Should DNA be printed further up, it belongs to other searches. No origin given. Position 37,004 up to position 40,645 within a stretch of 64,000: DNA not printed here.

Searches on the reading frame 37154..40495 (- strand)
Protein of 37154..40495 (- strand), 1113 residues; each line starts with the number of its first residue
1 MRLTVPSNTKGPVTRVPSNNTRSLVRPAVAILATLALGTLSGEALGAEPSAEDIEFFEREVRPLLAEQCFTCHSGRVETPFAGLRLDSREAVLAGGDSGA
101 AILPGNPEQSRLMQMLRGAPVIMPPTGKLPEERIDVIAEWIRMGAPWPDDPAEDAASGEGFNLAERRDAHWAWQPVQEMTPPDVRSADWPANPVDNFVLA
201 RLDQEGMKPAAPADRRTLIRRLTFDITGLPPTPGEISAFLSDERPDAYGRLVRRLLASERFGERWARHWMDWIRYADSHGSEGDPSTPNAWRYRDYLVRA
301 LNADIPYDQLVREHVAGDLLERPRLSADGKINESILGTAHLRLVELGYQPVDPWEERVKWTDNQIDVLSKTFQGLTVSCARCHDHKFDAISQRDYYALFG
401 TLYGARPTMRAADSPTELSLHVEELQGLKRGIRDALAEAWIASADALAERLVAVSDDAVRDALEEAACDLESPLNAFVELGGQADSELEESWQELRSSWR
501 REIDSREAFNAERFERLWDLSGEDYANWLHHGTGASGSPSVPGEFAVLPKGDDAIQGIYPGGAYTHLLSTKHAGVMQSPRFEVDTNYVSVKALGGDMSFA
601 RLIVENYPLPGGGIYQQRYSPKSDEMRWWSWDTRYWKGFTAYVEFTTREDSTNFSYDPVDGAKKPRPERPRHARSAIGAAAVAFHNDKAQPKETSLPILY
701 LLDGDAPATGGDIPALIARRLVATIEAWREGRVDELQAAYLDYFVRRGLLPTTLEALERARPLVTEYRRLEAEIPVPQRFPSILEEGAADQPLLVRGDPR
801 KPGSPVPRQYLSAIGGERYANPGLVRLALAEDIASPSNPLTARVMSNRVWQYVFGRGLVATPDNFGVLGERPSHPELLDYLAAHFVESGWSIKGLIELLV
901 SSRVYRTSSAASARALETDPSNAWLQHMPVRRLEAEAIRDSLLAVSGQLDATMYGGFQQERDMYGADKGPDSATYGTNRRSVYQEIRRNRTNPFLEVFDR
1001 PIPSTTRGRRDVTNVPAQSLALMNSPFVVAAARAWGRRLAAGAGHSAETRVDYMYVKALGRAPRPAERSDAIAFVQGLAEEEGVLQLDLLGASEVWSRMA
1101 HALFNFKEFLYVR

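Call 51: search_protein_families(library=pfam, proteins=[window:37154-40495:-], max_evalue=0.001)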
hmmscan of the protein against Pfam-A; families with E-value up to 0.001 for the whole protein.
window:37154-40495:- (1113 aa): 4 families
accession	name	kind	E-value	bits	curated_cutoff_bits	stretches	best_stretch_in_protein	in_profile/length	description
PF07587.16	PSD1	-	4.3e-84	282.2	28.5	1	826-1074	2-243/244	Protein of unknown function (DUF1553)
PF07583.16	PSCyt2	-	1.6e-76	257.4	29.8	1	193-402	1-204/209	Protein of unknown function (DUF1549)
PF07635.16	PSCyt1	-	1.5e-12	48.4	22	1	69-126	1-58/59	Planctomycete cytochrome C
PF13442.11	Cytochrome_CBB3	-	0.00033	21.3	27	0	62-141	7-68/68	Cytochrome C oxidase, cbb3-type, subunit III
